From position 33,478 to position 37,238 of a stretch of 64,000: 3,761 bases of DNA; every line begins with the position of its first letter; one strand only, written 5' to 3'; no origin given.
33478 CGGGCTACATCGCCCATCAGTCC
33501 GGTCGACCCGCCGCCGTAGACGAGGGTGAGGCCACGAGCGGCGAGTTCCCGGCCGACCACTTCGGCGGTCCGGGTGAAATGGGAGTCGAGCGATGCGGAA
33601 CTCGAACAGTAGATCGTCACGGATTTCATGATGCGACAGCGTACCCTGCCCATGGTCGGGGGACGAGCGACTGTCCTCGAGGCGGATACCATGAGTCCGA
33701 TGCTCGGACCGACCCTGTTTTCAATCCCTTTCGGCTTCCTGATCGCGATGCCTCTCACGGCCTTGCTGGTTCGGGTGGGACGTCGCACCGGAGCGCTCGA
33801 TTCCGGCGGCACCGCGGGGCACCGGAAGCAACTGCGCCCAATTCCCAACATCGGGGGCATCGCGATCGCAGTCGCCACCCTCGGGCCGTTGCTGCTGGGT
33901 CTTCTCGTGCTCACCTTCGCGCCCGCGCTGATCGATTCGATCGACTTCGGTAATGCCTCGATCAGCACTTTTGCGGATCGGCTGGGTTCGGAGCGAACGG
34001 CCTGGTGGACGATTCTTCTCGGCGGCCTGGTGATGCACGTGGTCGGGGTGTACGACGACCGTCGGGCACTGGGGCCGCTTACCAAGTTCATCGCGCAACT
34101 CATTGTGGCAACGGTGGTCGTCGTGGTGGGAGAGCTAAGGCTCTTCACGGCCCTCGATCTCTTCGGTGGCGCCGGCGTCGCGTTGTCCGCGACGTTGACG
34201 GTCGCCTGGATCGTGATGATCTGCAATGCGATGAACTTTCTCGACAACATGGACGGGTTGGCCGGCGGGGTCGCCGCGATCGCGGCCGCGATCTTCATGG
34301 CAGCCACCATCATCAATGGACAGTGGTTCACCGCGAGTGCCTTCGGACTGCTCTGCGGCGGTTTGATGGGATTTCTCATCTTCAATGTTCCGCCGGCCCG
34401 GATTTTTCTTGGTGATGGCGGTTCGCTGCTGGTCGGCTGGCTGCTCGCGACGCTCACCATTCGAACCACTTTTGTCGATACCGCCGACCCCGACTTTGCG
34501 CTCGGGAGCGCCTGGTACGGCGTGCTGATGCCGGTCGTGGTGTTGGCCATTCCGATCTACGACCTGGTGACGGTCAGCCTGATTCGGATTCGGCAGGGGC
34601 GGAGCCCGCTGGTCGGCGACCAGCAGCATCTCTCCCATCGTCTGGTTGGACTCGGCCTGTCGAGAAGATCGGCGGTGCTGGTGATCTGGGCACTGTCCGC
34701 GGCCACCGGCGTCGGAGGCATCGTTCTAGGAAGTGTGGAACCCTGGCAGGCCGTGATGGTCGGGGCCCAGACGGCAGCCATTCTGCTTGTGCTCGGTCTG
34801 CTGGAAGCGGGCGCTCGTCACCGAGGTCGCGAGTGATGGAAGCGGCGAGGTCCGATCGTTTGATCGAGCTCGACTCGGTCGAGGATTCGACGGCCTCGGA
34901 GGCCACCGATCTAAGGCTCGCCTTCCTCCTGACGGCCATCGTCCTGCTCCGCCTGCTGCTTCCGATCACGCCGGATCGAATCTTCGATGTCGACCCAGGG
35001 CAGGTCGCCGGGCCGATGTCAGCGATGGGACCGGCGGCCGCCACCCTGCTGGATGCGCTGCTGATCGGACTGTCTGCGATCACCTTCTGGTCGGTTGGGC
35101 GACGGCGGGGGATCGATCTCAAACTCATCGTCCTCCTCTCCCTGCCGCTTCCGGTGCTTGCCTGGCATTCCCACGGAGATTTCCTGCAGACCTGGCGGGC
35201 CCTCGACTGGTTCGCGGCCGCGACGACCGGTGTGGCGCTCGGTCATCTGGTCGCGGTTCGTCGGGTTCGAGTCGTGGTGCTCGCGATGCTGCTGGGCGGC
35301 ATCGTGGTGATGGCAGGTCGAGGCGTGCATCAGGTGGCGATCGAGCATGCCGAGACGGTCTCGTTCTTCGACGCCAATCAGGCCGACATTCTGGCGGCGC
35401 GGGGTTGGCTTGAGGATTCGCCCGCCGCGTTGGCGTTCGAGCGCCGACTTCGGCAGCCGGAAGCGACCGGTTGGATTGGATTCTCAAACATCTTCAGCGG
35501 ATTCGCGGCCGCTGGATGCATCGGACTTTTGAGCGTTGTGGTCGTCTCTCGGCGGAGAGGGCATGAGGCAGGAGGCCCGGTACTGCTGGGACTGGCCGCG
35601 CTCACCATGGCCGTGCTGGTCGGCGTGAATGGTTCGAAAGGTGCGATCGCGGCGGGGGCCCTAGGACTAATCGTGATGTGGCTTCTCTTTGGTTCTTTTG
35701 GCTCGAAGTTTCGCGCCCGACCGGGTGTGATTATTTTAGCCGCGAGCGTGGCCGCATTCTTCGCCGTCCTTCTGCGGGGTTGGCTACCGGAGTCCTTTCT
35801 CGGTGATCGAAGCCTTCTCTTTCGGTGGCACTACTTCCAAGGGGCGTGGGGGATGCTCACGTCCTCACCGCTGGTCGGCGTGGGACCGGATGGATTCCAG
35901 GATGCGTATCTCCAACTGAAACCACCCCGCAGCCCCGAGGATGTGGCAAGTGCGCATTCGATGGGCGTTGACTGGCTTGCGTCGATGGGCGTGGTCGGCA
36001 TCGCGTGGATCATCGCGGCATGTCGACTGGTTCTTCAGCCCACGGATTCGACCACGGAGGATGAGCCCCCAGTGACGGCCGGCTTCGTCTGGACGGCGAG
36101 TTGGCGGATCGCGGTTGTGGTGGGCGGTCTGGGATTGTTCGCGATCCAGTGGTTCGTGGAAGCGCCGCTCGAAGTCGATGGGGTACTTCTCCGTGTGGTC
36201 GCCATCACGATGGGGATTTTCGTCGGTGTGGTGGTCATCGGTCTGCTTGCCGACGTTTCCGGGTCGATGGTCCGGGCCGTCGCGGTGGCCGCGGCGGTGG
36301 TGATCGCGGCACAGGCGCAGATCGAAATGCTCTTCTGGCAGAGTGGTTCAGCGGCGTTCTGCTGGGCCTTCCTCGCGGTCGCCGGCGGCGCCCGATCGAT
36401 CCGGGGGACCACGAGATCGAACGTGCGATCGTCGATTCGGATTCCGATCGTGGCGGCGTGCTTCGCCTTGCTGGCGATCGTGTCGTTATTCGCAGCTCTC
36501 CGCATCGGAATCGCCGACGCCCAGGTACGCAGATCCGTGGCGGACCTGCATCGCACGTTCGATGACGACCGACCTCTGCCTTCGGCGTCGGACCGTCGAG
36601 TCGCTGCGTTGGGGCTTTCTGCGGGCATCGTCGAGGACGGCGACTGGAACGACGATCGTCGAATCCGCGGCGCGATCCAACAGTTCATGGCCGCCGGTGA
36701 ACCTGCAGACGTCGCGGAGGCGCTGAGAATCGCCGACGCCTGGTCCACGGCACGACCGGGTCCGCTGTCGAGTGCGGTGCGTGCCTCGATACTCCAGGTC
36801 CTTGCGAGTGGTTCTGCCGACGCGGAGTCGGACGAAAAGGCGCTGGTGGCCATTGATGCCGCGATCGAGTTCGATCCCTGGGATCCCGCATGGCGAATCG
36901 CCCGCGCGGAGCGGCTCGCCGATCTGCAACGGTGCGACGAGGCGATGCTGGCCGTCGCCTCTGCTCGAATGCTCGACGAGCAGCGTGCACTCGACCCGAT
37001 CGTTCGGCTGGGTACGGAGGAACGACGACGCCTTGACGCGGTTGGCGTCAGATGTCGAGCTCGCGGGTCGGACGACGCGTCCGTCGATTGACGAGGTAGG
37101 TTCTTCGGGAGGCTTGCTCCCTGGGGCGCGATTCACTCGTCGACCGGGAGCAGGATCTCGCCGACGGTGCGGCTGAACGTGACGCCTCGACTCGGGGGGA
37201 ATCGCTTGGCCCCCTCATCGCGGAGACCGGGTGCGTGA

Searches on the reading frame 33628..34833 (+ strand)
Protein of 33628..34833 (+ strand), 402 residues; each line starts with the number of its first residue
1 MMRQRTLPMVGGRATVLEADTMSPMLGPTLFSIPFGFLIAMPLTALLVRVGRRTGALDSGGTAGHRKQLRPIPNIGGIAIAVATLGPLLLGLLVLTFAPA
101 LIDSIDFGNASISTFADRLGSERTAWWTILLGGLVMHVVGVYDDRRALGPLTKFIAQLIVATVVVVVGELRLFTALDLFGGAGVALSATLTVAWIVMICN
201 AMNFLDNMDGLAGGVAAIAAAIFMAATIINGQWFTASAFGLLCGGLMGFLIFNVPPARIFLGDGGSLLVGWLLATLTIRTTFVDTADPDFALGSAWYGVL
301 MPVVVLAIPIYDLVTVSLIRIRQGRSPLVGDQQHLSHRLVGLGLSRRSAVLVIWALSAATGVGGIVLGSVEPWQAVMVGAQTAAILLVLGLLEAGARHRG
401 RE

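Call 60: search_protein_families(library=pfam, proteins=[window:33628-34833:+], max_evalue=0.00001)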
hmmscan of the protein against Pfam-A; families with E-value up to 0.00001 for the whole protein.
window:33628-34833:+ (402 aa): 1 family
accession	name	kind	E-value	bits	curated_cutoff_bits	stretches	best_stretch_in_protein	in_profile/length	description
PF00953.26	Glycos_transf_4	-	8.9e-34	117.2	27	1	126-279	1-158/160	Glycosyl transferase family 4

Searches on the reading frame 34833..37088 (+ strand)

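Call 60: search_protein_families(library=pfam, proteins=[window:34833-37088:+], max_evalue=0.00001)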
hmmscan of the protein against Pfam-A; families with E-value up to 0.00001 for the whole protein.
window:34833-37088:+ (752 aa): 1 family
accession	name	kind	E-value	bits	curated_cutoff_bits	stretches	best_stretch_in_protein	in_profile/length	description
PF04932.20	Wzy_C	-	7.4e-11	42.5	31.7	1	254-392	1-147/149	O-Antigen ligase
